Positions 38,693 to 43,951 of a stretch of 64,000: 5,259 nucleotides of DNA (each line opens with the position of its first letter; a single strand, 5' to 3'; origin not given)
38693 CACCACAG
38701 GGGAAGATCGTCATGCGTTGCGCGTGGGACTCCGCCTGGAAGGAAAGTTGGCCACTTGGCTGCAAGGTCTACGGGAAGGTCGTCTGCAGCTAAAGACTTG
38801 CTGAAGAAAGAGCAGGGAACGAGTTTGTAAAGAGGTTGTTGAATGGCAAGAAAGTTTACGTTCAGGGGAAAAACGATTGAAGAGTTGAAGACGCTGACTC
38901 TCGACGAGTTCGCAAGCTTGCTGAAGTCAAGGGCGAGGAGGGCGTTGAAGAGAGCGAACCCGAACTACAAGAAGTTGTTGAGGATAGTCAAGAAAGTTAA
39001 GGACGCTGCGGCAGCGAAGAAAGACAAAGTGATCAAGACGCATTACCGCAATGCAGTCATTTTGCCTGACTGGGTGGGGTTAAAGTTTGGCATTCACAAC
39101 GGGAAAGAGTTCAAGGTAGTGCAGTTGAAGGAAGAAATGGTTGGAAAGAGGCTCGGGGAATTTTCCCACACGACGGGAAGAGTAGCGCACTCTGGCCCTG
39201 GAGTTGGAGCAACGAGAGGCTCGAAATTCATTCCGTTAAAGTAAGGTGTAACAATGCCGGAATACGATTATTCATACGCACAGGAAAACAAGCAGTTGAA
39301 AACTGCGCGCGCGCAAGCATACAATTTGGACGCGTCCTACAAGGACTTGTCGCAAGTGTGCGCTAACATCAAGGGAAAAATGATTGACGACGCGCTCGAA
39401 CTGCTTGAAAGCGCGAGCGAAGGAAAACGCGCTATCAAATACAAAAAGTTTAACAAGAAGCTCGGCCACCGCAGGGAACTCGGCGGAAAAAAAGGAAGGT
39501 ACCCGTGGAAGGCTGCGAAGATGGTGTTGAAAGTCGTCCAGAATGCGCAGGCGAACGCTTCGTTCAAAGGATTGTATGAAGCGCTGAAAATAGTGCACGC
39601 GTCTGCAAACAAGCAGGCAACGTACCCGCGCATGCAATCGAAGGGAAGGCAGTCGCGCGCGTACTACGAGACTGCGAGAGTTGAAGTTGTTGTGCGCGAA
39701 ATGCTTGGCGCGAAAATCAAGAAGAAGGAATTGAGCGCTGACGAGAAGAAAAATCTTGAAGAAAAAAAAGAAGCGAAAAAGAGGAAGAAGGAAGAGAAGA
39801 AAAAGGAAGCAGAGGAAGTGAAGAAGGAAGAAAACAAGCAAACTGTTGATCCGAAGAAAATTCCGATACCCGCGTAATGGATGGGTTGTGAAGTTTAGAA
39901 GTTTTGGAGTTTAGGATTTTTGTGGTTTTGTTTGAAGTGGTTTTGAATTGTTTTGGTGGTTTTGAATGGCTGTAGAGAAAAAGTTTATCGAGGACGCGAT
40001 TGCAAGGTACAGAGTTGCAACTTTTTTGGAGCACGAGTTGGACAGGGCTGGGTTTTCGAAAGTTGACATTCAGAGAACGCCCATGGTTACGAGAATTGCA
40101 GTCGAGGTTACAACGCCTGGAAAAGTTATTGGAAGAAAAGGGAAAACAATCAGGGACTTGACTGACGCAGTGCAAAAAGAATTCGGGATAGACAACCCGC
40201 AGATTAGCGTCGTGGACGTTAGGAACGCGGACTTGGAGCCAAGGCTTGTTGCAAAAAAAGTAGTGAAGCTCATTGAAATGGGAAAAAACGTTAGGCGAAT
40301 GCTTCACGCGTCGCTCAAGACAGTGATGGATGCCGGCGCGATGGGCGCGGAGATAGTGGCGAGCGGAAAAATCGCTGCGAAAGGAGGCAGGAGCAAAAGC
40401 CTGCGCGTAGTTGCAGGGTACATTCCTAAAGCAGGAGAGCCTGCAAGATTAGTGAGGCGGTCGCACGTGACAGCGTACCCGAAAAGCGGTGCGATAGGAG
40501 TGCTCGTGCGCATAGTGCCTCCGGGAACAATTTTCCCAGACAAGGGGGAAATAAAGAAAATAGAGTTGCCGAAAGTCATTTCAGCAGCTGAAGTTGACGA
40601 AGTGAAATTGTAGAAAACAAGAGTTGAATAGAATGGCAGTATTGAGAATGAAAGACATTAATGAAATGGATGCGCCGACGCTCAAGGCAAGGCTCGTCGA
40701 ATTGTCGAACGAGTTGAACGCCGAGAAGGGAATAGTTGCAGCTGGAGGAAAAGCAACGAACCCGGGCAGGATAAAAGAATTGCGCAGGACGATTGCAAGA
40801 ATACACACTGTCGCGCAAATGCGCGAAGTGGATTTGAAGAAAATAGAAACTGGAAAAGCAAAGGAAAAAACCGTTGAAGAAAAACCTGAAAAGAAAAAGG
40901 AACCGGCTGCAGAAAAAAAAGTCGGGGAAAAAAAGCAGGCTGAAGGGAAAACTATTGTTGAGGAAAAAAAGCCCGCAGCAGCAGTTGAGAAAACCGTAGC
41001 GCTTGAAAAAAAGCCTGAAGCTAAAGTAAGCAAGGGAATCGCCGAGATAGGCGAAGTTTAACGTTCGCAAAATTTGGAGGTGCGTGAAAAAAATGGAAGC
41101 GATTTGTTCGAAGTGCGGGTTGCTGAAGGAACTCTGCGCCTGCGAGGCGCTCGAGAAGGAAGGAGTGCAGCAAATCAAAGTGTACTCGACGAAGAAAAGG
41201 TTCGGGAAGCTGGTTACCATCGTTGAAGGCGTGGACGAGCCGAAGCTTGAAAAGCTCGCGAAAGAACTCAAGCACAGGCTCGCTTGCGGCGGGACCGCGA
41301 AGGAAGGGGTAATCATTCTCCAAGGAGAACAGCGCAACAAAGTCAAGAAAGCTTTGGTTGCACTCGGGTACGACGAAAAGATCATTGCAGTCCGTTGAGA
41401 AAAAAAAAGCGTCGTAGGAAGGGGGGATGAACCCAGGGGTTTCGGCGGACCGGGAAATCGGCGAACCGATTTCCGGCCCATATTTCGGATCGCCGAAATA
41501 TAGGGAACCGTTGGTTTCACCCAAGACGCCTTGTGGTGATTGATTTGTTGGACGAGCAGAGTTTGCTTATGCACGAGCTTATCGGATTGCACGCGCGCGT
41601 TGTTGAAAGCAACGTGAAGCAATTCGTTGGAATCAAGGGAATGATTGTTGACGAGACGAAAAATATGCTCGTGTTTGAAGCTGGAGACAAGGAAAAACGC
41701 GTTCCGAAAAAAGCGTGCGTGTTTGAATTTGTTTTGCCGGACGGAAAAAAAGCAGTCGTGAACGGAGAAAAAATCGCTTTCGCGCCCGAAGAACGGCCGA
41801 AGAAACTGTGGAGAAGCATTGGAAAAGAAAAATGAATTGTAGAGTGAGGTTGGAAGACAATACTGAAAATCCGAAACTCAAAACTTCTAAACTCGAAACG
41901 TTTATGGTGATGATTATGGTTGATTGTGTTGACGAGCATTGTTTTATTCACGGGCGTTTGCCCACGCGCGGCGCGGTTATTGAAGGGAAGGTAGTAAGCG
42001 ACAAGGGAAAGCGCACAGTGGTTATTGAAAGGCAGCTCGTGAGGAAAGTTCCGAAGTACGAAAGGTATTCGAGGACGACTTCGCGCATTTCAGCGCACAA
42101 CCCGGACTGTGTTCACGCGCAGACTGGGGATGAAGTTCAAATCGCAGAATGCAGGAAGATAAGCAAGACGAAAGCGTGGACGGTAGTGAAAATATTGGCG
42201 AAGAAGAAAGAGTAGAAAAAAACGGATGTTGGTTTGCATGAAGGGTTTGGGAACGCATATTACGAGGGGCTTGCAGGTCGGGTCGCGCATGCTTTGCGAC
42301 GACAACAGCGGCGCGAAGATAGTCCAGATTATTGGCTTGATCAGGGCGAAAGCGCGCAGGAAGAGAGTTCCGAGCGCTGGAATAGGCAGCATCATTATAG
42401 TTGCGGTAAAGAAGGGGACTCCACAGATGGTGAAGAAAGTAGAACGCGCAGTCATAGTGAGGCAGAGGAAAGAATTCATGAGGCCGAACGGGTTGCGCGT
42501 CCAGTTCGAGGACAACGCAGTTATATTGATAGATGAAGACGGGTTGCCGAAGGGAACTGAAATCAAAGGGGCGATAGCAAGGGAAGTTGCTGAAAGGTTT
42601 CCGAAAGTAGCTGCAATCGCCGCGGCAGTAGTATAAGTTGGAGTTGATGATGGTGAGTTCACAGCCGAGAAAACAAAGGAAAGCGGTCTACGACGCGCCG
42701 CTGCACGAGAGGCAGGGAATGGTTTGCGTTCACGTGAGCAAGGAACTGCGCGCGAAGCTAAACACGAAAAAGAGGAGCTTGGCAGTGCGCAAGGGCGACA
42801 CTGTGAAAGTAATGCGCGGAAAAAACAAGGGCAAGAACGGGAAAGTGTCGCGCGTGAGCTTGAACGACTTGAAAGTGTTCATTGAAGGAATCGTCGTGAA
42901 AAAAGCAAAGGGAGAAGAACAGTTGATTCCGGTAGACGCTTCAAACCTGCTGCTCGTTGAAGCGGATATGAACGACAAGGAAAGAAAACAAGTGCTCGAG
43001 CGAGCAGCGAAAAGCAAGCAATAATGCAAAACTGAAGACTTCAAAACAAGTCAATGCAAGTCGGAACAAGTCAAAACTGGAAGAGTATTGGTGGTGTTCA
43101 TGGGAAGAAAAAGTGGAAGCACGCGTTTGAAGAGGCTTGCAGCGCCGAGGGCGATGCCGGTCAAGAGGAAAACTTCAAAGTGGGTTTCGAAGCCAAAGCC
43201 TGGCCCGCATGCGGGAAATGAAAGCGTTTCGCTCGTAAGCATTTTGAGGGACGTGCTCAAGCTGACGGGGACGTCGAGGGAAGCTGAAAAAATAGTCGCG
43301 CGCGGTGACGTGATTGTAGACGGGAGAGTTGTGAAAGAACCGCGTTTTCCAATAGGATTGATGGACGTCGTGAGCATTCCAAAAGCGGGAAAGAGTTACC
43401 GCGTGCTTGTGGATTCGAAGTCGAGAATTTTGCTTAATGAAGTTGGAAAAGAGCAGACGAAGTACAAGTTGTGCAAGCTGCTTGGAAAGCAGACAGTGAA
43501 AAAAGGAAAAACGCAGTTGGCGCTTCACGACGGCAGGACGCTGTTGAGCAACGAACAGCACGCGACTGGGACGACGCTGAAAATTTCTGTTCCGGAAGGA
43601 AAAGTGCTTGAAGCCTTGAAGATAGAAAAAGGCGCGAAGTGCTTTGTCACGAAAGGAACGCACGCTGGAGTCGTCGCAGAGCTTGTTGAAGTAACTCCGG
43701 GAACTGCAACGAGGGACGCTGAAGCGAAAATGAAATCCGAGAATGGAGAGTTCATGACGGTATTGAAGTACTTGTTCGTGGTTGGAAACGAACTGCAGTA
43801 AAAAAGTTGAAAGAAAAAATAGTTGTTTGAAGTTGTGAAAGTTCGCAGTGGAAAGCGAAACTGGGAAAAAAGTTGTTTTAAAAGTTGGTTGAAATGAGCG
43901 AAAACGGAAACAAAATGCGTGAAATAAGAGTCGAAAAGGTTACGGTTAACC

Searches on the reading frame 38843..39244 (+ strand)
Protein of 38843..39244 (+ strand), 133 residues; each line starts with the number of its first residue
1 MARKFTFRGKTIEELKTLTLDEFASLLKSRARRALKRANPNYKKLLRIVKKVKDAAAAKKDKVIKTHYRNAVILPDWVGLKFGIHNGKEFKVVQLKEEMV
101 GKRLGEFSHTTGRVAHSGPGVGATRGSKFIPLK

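Call 57: search_protein_families(library=pfam, proteins=[window:38843-39244:+], max_evalue=0.001)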
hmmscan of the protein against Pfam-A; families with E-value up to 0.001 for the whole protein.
window:38843-39244:+ (133 aa): 1 family
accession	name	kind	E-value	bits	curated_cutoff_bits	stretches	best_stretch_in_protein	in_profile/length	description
PF00203.26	Ribosomal_S19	-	2.6e-25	88.5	27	1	35-116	3-81/81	Ribosomal protein S19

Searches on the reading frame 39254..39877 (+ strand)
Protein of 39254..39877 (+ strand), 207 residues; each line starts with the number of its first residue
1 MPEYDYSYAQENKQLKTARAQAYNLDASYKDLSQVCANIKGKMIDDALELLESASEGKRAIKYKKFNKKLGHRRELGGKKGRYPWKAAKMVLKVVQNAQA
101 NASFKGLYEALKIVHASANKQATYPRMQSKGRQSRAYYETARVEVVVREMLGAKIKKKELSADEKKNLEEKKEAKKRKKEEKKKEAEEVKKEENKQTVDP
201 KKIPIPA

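Call 57: search_protein_families(library=pfam, proteins=[window:39254-39877:+], max_evalue=0.001)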
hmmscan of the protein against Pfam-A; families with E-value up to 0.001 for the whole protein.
window:39254-39877:+ (207 aa): 1 family
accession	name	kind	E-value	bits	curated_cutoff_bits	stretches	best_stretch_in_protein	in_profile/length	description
PF00237.24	Ribosomal_L22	-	2.5e-15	57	28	1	20-147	1-103/104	Ribosomal protein L22p/L17e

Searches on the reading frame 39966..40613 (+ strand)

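Call 57: search_protein_families(library=pfam, proteins=[window:39966-40613:+], max_evalue=0.001)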
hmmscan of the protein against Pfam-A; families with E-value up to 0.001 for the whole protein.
window:39966-40613:+ (215 aa): 2 families
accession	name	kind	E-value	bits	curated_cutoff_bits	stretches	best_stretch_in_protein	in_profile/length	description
PF07650.23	KH_2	-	5.7e-13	48.9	22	1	18-88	3-76/78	KH domain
PF00189.25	Ribosomal_S3_C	-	5.1e-11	43.4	34.1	1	102-183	4-83/83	Ribosomal protein S3, C-terminal domain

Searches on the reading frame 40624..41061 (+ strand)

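Call 57: search_protein_families(library=pfam, proteins=[window:40624-41061:+], max_evalue=0.001)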
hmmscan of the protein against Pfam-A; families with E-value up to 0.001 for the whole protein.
window:40624-41061:+ (145 aa): 1 family
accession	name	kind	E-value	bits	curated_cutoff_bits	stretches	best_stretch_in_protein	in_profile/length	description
PF00831.28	Ribosomal_L29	-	3.5e-12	46.5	24.5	1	10-65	1-55/57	Ribosomal L29 protein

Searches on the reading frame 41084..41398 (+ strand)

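Call 57: search_protein_families(library=pfam, proteins=[window:41084-41398:+], max_evalue=0.001)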
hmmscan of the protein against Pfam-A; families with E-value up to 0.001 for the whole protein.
window:41084-41398:+ (104 aa): 1 family
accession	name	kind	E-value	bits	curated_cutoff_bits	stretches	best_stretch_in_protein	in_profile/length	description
PF01253.27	SUI1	-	9.5e-17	61.7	25.5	1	29-96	3-76/77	Translation initiation factor SUI1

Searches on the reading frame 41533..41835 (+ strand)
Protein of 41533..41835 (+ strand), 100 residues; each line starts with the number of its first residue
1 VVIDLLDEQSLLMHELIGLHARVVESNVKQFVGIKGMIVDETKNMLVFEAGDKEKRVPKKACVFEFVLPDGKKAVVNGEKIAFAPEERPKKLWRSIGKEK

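Call 57: search_protein_families(library=pfam, proteins=[window:41533-41835:+], max_evalue=0.001)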
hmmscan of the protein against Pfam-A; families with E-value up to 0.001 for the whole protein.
window:41533-41835:+ (100 aa): 1 family
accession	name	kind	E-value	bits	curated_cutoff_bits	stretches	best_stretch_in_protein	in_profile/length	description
PF01868.21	RNase_P-MRP_p29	-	5.7e-24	84.3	27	1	9-91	1-84/84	Ribonuclease P/MRP, subunit p29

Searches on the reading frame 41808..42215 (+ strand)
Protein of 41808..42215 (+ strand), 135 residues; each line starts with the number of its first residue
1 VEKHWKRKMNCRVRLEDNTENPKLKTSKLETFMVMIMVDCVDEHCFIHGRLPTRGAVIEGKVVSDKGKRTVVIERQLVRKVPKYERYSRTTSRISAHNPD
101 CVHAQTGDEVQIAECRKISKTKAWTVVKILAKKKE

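Call 57: search_protein_families(library=pfam, proteins=[window:41808-42215:+], max_evalue=0.001)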
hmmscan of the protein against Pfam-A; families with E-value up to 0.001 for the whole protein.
window:41808-42215:+ (135 aa): 1 family
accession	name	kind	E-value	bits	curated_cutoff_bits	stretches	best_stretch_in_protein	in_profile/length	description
PF00366.26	Ribosomal_S17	-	3.6e-23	81.9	25.9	1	60-128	1-68/68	Ribosomal protein S17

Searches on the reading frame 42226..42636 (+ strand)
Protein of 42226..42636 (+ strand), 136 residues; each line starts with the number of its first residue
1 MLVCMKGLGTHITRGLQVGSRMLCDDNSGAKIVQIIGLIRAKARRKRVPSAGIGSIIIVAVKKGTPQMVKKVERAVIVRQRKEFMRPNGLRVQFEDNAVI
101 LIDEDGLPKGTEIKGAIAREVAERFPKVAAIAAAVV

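Call 57: search_protein_families(library=pfam, proteins=[window:42226-42636:+], max_evalue=0.001)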
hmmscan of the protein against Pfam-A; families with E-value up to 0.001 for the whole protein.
window:42226-42636:+ (136 aa): 1 family
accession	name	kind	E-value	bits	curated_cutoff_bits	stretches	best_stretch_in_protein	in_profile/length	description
PF00238.24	Ribosomal_L14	-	6.5e-36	123.4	23.6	1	16-136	2-122/122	Ribosomal protein L14p/L23e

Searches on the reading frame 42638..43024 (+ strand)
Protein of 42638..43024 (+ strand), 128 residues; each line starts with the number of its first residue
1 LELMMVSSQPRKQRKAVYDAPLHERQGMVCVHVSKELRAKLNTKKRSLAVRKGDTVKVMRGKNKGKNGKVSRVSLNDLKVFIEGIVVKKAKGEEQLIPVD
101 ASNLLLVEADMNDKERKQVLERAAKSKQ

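Call 57: search_protein_families(library=pfam, proteins=[window:42638-43024:+], max_evalue=0.001)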
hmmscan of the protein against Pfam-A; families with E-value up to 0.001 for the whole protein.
window:42638-43024:+ (128 aa): 3 families
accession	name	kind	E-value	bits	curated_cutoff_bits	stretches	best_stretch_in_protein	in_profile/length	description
PF16906.11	Ribosomal_L26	-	1.7e-21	76.9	28.8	1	7-122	1-81/82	Ribosomal proteins L26 eukaryotic, L24P archaeal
PF00467.35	KOW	-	7.7e-09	35.5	22.3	1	52-83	1-32/32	KOW motif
PF23291.1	KOW4_SPT5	-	0.00013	22.2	27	0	49-73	8-32/55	Transcription elongation factor SPT5, fourth KOW domain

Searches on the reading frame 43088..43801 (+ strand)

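Call 57: search_protein_families(library=pfam, proteins=[window:43088-43801:+], max_evalue=0.001)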
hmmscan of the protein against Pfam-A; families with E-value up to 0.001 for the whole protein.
window:43088-43801:+ (237 aa): 3 families
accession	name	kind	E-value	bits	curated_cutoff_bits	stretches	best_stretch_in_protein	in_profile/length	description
PF00900.26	Ribosomal_S4e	-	3.5e-22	78.4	25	1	101-173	2-75/75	Ribosomal family S4e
PF08071.17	RS4NT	-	7.8e-09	35.8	27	1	10-42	3-35/37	RS4NT (NUC023) domain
PF01479.30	S4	-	3.1e-05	24.1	22.8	1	62-95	15-48/48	S4 domain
